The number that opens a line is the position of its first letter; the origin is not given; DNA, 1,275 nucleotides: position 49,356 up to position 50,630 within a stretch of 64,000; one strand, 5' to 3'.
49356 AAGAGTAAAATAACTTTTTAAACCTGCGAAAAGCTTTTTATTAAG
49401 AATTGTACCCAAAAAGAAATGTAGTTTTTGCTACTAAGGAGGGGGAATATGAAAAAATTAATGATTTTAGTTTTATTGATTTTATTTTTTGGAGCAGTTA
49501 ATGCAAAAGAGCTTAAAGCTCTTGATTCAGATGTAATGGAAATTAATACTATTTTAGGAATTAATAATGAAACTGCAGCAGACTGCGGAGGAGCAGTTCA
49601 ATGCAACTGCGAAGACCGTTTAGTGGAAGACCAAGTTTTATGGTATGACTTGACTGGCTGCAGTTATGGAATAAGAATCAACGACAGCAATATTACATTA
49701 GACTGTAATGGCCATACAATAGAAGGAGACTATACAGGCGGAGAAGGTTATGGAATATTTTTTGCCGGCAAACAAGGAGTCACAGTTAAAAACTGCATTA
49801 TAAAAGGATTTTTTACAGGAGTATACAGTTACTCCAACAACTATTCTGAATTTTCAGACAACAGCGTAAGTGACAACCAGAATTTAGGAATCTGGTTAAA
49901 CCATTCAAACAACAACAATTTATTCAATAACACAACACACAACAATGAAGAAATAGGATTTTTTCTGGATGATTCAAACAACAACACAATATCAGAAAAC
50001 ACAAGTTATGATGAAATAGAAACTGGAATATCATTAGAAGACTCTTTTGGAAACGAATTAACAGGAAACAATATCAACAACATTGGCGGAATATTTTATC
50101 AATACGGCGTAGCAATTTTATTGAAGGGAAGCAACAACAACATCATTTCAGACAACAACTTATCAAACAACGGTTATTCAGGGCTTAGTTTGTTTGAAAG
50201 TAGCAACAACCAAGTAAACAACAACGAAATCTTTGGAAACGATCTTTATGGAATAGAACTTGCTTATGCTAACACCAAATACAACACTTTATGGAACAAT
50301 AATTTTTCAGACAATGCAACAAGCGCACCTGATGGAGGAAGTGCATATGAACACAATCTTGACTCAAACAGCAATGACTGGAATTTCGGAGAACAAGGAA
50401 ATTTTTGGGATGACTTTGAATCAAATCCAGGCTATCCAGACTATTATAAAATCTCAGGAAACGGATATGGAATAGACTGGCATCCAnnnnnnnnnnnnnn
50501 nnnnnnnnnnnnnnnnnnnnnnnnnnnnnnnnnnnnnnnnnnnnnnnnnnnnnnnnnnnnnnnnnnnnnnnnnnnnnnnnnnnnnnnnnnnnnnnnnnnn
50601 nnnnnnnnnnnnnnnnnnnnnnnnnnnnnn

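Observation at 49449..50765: Secreted beta-helix protein carrying a bona fide two-repeat dockerin in an archaeon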

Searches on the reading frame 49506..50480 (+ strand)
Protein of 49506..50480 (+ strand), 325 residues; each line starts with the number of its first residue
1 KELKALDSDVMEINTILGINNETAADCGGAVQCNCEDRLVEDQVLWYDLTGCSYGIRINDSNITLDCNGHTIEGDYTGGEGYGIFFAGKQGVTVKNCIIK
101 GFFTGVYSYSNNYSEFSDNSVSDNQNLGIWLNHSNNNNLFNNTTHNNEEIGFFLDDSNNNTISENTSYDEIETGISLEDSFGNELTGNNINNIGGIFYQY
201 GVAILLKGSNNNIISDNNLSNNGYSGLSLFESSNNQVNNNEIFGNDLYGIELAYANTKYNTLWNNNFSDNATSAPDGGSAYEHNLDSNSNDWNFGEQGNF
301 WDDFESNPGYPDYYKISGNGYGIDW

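Call 49: search_solved_structures(query=window:49506-50480:+, max_evalue=1)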
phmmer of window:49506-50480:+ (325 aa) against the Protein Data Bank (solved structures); distinct sequences matched with E-value up to 1: 5.
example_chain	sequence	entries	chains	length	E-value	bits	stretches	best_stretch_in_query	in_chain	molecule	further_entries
4nk8_A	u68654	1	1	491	0.057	15.9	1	151-267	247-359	Poly(beta-D-mannuronate) C5 epimerase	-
4nk6_A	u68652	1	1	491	0.097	15.2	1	151-267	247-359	Poly(beta-D-mannuronate) C5 epimerase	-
4ozy_A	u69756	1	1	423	0.1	15.1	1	151-267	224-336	Poly(beta-D-mannuronate) C5 epimerase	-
4ozz_A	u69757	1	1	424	0.11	15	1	150-267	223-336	Poly(beta-D-mannuronate) C5 epimerase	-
3r2u_A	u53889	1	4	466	0.23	14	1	157-292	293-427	Metallo-beta-lactamase family protein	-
